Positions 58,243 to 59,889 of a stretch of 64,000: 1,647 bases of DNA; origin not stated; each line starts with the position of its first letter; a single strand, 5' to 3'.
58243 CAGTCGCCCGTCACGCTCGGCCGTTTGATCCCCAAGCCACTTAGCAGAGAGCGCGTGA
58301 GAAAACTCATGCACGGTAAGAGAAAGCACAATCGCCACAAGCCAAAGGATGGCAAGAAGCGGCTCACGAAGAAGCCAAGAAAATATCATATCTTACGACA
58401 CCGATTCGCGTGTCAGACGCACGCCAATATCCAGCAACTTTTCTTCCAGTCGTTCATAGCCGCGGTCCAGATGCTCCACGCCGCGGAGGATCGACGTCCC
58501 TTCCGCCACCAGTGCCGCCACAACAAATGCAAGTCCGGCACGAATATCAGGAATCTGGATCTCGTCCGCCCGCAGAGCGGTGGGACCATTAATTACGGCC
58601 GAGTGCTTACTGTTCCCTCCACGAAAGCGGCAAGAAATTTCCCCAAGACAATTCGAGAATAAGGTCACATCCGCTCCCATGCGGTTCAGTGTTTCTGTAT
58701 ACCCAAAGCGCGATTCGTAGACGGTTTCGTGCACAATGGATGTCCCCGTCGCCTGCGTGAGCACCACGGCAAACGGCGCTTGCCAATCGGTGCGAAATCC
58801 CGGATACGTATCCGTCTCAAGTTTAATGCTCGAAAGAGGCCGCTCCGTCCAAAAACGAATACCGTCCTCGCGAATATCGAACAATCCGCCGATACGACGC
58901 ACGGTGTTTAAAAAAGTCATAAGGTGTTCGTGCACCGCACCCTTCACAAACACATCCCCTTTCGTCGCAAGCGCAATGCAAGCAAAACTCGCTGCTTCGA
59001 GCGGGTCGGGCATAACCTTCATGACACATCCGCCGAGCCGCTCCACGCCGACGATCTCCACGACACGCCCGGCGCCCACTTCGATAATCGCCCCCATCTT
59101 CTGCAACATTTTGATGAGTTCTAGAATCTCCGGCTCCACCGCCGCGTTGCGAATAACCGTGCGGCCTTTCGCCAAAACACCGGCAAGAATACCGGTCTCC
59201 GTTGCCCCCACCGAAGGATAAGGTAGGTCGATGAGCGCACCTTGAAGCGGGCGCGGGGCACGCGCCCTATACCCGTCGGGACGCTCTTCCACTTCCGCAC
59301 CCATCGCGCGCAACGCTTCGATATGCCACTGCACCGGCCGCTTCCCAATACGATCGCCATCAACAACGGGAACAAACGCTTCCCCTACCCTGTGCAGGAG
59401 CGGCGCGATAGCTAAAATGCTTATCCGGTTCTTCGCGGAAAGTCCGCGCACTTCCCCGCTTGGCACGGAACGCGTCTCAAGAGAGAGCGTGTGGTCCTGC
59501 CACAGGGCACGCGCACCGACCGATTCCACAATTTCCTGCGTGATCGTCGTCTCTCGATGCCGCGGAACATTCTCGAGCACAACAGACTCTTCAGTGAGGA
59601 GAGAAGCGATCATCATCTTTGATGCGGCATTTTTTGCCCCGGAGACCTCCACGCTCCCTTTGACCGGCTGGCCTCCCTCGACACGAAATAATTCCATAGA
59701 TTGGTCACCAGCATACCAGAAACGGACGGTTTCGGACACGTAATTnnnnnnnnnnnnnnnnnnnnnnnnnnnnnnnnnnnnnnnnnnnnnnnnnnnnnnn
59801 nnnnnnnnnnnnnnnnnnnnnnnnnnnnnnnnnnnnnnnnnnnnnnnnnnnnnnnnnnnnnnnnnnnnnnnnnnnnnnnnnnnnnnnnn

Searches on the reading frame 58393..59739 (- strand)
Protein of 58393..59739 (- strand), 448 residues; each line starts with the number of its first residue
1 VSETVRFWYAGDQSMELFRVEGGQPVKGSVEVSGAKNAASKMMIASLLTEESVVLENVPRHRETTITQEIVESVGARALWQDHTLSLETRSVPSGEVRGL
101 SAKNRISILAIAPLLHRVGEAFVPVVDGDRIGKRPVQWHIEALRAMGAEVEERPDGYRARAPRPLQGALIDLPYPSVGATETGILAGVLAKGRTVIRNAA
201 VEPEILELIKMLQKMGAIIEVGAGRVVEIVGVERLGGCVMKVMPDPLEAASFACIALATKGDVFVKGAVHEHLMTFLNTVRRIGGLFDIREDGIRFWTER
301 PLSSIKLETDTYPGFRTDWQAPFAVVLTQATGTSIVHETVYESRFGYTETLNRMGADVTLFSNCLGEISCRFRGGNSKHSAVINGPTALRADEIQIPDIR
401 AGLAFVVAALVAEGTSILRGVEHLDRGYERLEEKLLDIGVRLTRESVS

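Call 58: search_protein_families(library=pfam, proteins=[window:58393-59739:-], max_evalue=0.0001)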
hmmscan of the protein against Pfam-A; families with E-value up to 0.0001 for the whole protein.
window:58393-59739:- (448 aa): 1 family
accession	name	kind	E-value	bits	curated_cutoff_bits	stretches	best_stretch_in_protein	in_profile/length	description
PF00275.25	EPSP_synthase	-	2.7e-68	231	22.8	1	20-435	1-417/417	EPSP synthase (3-phosphoshikimate 1-carboxyvinyltransferase)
